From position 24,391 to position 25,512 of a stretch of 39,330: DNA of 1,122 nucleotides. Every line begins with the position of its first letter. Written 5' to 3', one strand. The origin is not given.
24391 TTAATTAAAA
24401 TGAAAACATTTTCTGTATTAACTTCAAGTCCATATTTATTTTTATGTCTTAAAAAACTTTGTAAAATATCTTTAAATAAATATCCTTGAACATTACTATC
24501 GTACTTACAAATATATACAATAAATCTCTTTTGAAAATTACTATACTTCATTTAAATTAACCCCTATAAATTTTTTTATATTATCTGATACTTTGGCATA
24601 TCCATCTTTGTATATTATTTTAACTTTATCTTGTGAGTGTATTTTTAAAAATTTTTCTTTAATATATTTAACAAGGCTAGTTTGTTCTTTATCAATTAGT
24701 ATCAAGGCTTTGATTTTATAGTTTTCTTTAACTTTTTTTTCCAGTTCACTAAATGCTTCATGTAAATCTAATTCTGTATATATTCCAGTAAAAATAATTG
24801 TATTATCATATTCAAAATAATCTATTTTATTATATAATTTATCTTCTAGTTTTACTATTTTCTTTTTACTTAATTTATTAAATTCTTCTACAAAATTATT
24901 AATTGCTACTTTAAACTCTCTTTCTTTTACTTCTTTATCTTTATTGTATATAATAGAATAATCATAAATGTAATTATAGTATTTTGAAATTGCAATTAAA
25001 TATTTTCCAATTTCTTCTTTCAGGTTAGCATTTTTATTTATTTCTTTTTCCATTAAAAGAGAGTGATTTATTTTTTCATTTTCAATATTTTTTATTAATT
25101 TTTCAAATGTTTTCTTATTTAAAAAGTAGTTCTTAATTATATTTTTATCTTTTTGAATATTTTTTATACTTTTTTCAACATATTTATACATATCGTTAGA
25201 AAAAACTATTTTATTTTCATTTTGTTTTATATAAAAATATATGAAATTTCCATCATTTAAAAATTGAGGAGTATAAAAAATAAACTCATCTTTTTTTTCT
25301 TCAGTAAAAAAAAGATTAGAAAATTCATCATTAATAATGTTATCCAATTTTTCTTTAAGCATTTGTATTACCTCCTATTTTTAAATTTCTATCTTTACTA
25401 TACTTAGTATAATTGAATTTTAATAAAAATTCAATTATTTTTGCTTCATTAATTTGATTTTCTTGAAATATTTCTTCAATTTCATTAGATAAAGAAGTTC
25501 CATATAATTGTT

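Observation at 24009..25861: Three-gene translationally coupled cassette in the rexAB-like slot of the repressor operon: candidate novel superinfection-exclusion / abortive-infection system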

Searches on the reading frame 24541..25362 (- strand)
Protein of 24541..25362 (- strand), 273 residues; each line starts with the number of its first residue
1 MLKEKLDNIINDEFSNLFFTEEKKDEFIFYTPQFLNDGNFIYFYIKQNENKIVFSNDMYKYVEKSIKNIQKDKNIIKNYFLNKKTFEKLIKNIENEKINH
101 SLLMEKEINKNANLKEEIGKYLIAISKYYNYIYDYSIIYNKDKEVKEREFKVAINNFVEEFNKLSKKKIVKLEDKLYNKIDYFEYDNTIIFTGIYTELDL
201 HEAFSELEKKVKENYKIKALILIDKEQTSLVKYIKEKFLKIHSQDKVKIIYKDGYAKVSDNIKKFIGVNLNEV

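Call 5: search_protein_families(library=pfam, proteins=[window:24541-25362:-], max_evalue=1)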
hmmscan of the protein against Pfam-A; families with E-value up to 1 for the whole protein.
window:24541-25362:- (273 aa): 1 family
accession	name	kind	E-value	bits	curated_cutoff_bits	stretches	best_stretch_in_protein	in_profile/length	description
PF13207.12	AAA_17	-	0.044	14.5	27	1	155-232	40-117/136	AAA domain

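Call 6: search_protein_families(library=padloc, proteins=[window:24541-25362:-], max_evalue=1)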
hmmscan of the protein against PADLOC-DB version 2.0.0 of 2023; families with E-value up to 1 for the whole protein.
window:24541-25362:- (273 aa): 0 families

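Call 7: search_protein_families(library=phrogs, proteins=[window:24541-25362:-], max_evalue=1)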
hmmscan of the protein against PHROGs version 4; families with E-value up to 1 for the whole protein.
window:24541-25362:- (273 aa): 2 families
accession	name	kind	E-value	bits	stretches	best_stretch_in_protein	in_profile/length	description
phrog_31379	-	unknown function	0.0005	21.5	1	3-66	15-76/88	-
phrog_6066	-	unknown function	0.018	15.8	1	184-220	15-51/61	-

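Call 12: find_homologous_proteins(query=window:24541-25362:-, max_evalue=0.001)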
Query window:24541-25362:- (273 aa): 12 proteins with E <= 0.001 among 3539 candidates.
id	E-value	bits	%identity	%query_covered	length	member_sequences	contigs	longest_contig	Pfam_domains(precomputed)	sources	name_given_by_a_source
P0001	7.3e-160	548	100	100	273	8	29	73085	-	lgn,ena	-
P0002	2.9e-123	429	78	100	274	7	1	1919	-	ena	-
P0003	4.6e-123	428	78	100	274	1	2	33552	-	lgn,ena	-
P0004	9.2e-123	427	77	100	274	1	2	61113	-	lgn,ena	-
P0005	3.2e-118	412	75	100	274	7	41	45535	-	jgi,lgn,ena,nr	jgi:hypothetical protein|nr:MAG TPA: hypothetical protein [Caudoviricetes sp.]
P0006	5.2e-114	398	74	100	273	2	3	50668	-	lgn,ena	-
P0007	4.8e-108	379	71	100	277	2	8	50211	-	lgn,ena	-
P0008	5.3e-103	362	69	99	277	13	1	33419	-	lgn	-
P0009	4.4e-101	356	67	100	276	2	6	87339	-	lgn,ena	-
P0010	1.2e-92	328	63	100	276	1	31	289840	-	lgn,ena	-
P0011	1.1e-63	233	67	65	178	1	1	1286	-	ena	-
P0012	4.0e-16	78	38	79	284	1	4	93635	-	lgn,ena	-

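Call 13: find_encoding_contigs(protein=P0012, flank=6000, max_places=4)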
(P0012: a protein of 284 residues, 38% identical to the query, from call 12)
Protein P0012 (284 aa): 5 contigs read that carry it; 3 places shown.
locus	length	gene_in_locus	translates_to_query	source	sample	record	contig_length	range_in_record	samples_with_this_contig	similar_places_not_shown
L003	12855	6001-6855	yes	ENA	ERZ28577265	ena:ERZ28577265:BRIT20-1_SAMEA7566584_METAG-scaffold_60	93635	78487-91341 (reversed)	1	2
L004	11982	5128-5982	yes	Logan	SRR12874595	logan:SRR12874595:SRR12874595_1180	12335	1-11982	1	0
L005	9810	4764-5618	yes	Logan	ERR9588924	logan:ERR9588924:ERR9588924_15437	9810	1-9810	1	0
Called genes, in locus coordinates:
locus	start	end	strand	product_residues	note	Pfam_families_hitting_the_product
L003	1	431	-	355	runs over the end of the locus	PF14657:Arm-DNA-bind_4, PF14659:Phage_int_SAM_3, PF00589:Phage_integrase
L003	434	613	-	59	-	-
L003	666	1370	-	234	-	-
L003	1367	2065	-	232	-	PF01656:CbiA, PF10609:ParA (faint), PF13614:AAA_31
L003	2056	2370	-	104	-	-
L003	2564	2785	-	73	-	-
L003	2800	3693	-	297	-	-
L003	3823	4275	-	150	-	-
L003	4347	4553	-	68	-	PF08279:HTH_11 (weak), PF12844:HTH_19 (weak), PF13384:HTH_23 (weak), PF01381:HTH_3, PF13412:HTH_24 (weak), PF13443:HTH_26, PF13551:HTH_29 (weak)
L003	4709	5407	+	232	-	PF01381:HTH_3 (faint), PF12844:HTH_19 (weak), PF13560:HTH_31 (weak), PF00717:Peptidase_S24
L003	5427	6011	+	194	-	-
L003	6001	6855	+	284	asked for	-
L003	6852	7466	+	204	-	-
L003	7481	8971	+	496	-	PF13175:AAA_15, PF13304:AAA_21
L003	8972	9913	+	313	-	-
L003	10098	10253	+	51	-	-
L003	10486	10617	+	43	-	-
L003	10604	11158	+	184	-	PF01520:Amidase_3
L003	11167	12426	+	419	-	PF02195:ParB_N (weak), PF01555:N6_N4_Mtase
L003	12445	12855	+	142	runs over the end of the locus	-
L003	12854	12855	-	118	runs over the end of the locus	-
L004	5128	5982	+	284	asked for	-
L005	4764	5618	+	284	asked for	-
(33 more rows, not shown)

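Call 14: find_encoding_contigs(protein=P0010, flank=6000, max_places=4)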
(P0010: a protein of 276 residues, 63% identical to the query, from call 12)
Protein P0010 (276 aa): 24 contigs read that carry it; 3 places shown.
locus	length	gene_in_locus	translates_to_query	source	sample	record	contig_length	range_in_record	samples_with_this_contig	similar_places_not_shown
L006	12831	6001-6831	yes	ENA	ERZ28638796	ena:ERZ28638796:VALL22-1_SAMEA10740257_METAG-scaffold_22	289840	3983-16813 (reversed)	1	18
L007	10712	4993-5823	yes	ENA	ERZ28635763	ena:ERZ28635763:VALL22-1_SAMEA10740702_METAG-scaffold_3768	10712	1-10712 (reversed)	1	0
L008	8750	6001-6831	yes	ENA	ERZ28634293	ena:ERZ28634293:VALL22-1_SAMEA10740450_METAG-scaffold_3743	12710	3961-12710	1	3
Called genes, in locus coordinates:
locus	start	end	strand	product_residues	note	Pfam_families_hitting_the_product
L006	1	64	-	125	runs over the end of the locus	PF09643:YopX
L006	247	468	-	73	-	-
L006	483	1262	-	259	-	PF01555:N6_N4_Mtase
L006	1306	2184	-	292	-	PF03837:RecT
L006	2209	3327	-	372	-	PF09588:YqaJ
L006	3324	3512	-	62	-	-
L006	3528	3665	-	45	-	-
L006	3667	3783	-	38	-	-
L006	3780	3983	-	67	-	-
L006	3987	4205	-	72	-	-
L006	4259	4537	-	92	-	-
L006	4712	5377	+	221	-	PF12844:HTH_19 (weak), PF13560:HTH_31, PF01381:HTH_3, PF00717:Peptidase_S24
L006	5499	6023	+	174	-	-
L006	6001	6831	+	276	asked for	-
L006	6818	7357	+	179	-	-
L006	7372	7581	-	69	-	-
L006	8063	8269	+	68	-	-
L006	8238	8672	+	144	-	PF10097:DUF2335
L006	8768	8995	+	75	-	PF19807:DUF6290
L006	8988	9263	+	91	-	PF05016:ParE_toxin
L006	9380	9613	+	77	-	PF19807:DUF6290, PF21983:NikA-like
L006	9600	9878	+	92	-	PF05016:ParE_toxin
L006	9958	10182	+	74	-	-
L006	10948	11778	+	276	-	-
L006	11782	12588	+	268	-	PF01695:IstB_IS21, PF20720:nSTAND3 (weak), PF00004:AAA (weak)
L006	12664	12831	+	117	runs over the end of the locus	-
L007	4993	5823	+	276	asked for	-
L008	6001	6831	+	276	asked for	-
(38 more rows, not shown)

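Call 23: search_solved_structures(query=A1, max_evalue=10)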
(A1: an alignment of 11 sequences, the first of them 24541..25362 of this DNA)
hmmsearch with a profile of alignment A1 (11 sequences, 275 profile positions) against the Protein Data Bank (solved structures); distinct sequences matched with E-value up to 10: 1.
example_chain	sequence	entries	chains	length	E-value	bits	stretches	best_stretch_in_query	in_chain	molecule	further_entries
5tvz_A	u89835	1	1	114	0.23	13.9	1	15-49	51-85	Nucleoporin POM152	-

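Call 27: find_encoding_contigs(protein=P0009, flank=6000, max_places=3)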
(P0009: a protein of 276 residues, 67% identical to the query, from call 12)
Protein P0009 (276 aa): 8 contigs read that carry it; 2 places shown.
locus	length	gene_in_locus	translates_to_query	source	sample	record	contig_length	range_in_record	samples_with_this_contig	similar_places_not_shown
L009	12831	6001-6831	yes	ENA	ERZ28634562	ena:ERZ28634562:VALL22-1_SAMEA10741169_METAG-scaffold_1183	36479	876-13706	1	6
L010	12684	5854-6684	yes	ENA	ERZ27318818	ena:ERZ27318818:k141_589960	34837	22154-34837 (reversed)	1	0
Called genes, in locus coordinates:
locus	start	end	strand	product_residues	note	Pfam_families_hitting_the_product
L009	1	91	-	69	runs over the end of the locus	-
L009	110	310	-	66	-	-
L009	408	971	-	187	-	-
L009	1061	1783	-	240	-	PF16784:HNHc_6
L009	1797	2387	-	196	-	-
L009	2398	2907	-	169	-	PF05565:Sipho_Gp157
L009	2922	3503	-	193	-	PF04404:ERF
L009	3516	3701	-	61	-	-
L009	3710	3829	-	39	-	-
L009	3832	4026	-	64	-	-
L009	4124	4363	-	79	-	-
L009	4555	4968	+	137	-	PF13560:HTH_31, PF01381:HTH_3, PF13443:HTH_26 (faint)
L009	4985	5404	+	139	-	PF06114:Peptidase_M78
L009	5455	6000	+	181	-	-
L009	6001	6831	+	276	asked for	-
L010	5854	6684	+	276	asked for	-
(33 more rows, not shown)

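Call 28: find_related_loci(query=A1, collection=genome_contigs, flank=6000)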
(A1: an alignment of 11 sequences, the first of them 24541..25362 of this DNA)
Query A1 (273 aa) in genome_contigs; peptide patterns used: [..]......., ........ (x = any residue, [..] = any of these).
42 stretches matched a pattern; 2 encode a relative of the query (tblastn E <= 1e-3); 2 distinct loci.
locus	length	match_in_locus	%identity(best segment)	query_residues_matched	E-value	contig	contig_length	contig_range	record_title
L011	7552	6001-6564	39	32-211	9e-26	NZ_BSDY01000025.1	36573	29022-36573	Propionigenium maris DSM 9537 strain 10succ1 sequence25, whole genome shotgun sequence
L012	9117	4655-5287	38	6-207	5e-25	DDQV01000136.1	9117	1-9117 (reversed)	MAG TPA_asm: Fusobacteriaceae bacterium UBA2433 UBA2433_contig_732, whole genome shotgun sequence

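Call 29: find_related_loci(query=A1, collection=viral_contigs, flank=6000)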
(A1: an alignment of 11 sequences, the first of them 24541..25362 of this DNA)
Query A1 (273 aa) in viral_contigs; peptide patterns used: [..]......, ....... (x = any residue, [..] = any of these).
83 stretches matched a pattern; 1 encode a relative of the query (tblastn E <= 1e-3); 1 distinct loci.
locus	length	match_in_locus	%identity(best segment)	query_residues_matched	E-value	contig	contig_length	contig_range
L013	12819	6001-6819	100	1-273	2e-168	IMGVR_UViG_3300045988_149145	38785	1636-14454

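Call 35: predict_structure(alignment_id=A1)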
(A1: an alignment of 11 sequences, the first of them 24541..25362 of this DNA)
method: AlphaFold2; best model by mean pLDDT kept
length: 273 residues; sequences in the alignment: 11
mean_pLDDT: 80.9   pTM: 0.55
mean pLDDT of the five models: 80.9, 73.5, 70.9, 66.0, 58.7
residues with pLDDT >= 90: 44; 70-90: 189; 50-70: 34; < 50: 6
segments of 3 or more residues with pLDDT < 50: 73-78
pLDDT, mean of each block of 10 residues (from residue 1): 83 77 85 83 89 91 73 50 74 88 86 89 89 68 68 86 87 76 89 84 88 88 83 86 84 71 77 53
secondary structure, 60 per line:
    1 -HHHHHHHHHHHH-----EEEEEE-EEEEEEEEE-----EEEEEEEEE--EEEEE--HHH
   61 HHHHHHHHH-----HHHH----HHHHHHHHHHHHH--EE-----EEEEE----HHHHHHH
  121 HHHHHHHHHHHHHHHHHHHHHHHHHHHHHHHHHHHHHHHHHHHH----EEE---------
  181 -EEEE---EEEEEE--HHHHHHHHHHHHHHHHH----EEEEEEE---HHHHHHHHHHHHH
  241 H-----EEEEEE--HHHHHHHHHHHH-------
elements in order: H2-13 E19-24 E26-34 E40-48 E51-55 H58-69 H75-78 H83-95 E105-109 H114-164 E169-171 E182-185 E189-194 H197-213 E218-224 H228-241 E247-252 H255-266

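Call 37: search_protein_representatives(alignment_id=A1)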
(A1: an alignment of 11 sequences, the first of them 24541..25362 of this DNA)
Query: 11 sequences, 275 profile positions. Proteins with E-value up to 0.001 (for the whole library): 37; up to 1e-10: 25; up to 1e-30: 11. The best 37 are listed.
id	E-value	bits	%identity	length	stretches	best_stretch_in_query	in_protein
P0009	2.0e-124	430.7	-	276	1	1-275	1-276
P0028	3.0e-55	203.8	-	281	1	5-260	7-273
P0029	9.2e-51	189.1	-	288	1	6-263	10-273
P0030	3.2e-49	184.1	-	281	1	4-273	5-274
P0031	3.9e-42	160.8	-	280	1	9-268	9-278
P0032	2.1e-41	158.4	-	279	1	6-257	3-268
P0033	4.4e-40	154.1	-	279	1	9-268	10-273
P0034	8.5e-40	153.1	-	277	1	2-265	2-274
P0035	4.6e-36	140.9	-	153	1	174-273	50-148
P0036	2.7e-34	135.1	-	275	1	6-240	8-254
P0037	1.5e-32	129.4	-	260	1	3-248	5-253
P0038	3.4e-29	118.4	-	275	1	4-265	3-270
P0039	3.4e-25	105.2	-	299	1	15-237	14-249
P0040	6.9e-25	104.2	-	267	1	6-244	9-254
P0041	2.4e-24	102.4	-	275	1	3-236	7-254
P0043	2.1e-21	92.8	-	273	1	1-263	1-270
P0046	1.0e-18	84.0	-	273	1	4-254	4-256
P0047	4.8e-18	81.8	-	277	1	1-267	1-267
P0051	1.5e-13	67.1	-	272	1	1-242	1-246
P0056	2.9e-07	46.4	-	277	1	6-269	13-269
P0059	2.2e-06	43.5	-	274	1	6-239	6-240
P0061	1.8e-05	40.5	-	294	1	6-239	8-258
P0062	8.1e-05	38.4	-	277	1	10-261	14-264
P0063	7.7e-04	35.2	-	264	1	1-226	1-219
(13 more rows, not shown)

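Call 40: search_protein_families(library=pfam, alignment_id=A4, max_evalue=0.01)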
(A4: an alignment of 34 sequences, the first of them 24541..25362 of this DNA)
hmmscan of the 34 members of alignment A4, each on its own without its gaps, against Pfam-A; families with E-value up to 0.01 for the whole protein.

A. member 1, window:24541-25362:- (273 aa): 0 families

B. families by the number of members that match (of 34 scanned): 1 family
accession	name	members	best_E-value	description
PF21248.3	SoFic-like_C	1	0.00036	Protein adenylyltransferase SoFic-like, C-terminal domain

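Call 41: search_solved_structures(query=A4, max_evalue=10)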
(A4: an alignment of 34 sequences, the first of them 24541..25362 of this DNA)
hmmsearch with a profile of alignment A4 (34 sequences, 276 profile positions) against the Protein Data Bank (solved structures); distinct sequences matched with E-value up to 10: 3.
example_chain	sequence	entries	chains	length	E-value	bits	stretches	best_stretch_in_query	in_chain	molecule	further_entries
4ylg_A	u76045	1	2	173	0.33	13.3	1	187-246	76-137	ADP-ribosylation factor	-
4y0v_A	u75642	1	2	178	0.34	13.2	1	187-246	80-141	ADP-ribosylation factor 1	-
1mp9_A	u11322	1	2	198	1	11.7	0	187-220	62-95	TATA-binding protein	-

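Call 47: find_related_loci(query=A5, collection=viral_contigs, flank=6000)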
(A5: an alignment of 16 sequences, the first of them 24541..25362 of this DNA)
Query A5 (273 aa) in viral_contigs; peptide patterns used: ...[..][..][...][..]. (x = any residue, [..] = any of these).
170 stretches matched a pattern; 3 encode a relative of the query (tblastn E <= 1e-3); 3 distinct loci.
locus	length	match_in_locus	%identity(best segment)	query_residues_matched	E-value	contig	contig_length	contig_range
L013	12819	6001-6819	100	1-273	5e-168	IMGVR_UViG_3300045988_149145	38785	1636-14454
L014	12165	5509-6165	32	14-223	1e-16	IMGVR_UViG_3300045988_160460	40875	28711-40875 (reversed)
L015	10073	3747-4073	37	32-137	5e-9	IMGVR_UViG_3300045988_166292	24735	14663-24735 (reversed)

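Call 48: find_related_loci(query=A5, collection=metagenome_contigs, flank=6000)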
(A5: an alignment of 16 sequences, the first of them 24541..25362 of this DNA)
Query A5 (273 aa) in metagenome_contigs; peptide patterns used: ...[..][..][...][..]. (x = any residue, [..] = any of these).
600 stretches matched a pattern (row limit reached: there are more); 1 encode a relative of the query (tblastn E <= 1e-3); 1 distinct loci.
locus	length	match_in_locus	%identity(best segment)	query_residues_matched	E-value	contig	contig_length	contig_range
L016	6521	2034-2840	69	1-269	6e-111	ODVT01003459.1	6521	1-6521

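Call 54: search_protein_families(library=ncbifam, proteins=[window:24541-25362:-, L012:4073-4627:+, L012:4646-5494:+, L012:5491-6177:+, L014:4857-5444:+, L014:5425-6282:+, L014:6279-6878:+], max_evalue=1)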
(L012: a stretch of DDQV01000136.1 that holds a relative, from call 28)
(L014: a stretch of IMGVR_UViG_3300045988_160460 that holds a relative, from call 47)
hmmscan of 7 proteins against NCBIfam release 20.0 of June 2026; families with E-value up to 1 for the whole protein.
window:24541-25362:- (273 aa): 0 families

L012:4073-4627:+ (184 aa): 0 families

L012:4646-5494:+ (282 aa): 0 families

L012:5491-6177:+ (228 aa): 0 families

L014:4857-5444:+ (195 aa): 0 families

L014:5425-6282:+ (285 aa): 0 families

L014:6279-6878:+ (199 aa): 0 families

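Call 57: search_protein_families(library=pfam, proteins=[L003:5427-6011:+, L011:5336-5890:+, L012:4073-4627:+, L014:4857-5444:+, L015:3088-3648:+, L003:6852-7466:+, L011:6765-7427:+, L012:5491-6177:+, L014:6279-6878:+, L015:4424-5008:+], max_evalue=0.1)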
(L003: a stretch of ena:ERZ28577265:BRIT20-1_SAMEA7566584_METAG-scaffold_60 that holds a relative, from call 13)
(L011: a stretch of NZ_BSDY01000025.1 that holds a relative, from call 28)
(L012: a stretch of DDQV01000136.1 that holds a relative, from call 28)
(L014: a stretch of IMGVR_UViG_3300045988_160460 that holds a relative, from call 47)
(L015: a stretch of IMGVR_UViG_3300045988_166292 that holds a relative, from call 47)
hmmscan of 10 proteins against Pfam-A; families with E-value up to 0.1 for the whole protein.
L003:5427-6011:+ (194 aa): 2 families
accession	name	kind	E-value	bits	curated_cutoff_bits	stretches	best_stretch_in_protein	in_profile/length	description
PF14343.11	PrcB_C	-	0.033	14.8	24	1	15-50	5-34/56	PrcB C-terminal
PF17952.6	Cas6_N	-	0.075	13.8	27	0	110-163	40-92/115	Cas6 N-terminal domain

L011:5336-5890:+ (184 aa): 0 families

L012:4073-4627:+ (184 aa): 3 families
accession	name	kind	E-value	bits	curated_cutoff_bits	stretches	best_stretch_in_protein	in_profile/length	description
PF16117.10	DUF4833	-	0.026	15.1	23.1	1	2-131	1-131/138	Domain of unknown function (DUF4833)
PF14242.11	DUF4342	-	0.034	14.6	25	0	31-50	27-46/81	Domain of unknown function (DUF4342)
PF03272.18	Mucin_bdg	-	0.044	14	27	0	79-113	31-65/116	Putative mucin or carbohydrate-binding module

L014:4857-5444:+ (195 aa): 0 families

L015:3088-3648:+ (186 aa): 0 families

L003:6852-7466:+ (204 aa): 2 families
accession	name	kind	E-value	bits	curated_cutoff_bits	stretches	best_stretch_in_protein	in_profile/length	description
PF18576.7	HTH_52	-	0.051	14.2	26.6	1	72-105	29-62/64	Helix-turn-helix domain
PF16306.11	DUF4948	-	0.051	14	28.3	1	26-131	47-152/172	Domain of unknown function (DUF4948)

L011:6765-7427:+ (220 aa): 1 family
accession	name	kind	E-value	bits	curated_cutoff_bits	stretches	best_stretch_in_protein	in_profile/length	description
PF06514.17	PsbU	-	0.098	13.1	24.5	0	98-147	34-83/93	Photosystem II 12 kDa extrinsic protein (PsbU)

L012:5491-6177:+ (228 aa): 2 families
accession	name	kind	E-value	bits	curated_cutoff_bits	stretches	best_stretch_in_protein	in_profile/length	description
PF23800.1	DUF7176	-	0.046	14.6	27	0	160-199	3-47/94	Family of unknown function (DUF7176)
PF07345.16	ATPaseInh_sub_z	-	0.064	14.1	25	0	159-224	29-94/102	ATPase inhibitor subunit zeta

L014:6279-6878:+ (199 aa): 0 families

L015:4424-5008:+ (194 aa): 1 family
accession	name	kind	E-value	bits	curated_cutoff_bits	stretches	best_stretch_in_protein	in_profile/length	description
PF02947.19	Flt3_lig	-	0.038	14.7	25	1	16-59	5-50/131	flt3 ligand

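Call 58: search_protein_families(library=padloc, proteins=[L003:5427-6011:+, L011:5336-5890:+, L014:4857-5444:+, L003:6001-6855:+, L011:5914-6753:+, L014:5425-6282:+, L003:6852-7466:+, L011:6765-7427:+, L014:6279-6878:+, L003:7481-8971:+], max_evalue=0.1)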
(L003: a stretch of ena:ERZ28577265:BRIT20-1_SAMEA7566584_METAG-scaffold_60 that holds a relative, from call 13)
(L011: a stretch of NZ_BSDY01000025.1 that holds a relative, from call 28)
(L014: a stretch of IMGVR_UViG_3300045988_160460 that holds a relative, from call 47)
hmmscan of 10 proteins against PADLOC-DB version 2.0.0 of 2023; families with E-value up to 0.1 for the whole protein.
L003:5427-6011:+ (194 aa): 0 families

L011:5336-5890:+ (184 aa): 0 families

L014:4857-5444:+ (195 aa): 0 families

L003:6001-6855:+ (284 aa): 0 families

L011:5914-6753:+ (279 aa): 1 family
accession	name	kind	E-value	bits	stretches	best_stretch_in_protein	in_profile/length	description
PDLC03932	RmrT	-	8.1e-05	20.2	1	218-270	136-185/209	-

L014:5425-6282:+ (285 aa): 0 families

L003:6852-7466:+ (204 aa): 0 families

L011:6765-7427:+ (220 aa): 0 families

L014:6279-6878:+ (199 aa): 0 families

L003:7481-8971:+ (496 aa): 87 families (the best 25 are shown)
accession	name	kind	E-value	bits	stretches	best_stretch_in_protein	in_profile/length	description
PDLC03878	NsnB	-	2.5e-48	163.6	2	185-489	52-343/345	-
PDLC04148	HEC-03B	-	3.3e-32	110.1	2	272-480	214-436/458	-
PDLC02979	AriA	-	3.9e-29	100.6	1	1-429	1-373/373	-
PDLC04707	PDC-M55A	-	8.4e-24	82.3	2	263-487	177-408/421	-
PDLC02980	AriA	-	1e-15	56.5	2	337-429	220-303/304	-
PDLC02336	AbiLi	-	7.2e-13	46.8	2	314-472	177-334/340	AbiLi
PDLC02335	AbiLi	-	9e-13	46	1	1-435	49-243/326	AbiLi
PDLC04177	HEC-01A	-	9.3e-13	45.9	2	382-471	294-374/393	-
PDLC04214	HEC-02A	-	3.8e-12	44.2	2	383-453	236-304/338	-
PDLC02981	AriAB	-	1.3e-11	41.9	2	383-431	329-379/694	-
PDLC04175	HEC-01A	-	2e-11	41.5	2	384-432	268-315/363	-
PDLC02915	ATPase-Toprim_I-B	-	2.4e-11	41.2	2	384-441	255-311/623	-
PDLC04033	PD-T4-4_A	-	5.2e-11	40.4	2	380-440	321-384/460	-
PDLC04664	PDC-M47A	-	5.4e-11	40.1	2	382-452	319-389/461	-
PDLC00271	PtuA1|PtuA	-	1.4e-10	39.3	2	2-61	3-62/421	AAA ATPase domain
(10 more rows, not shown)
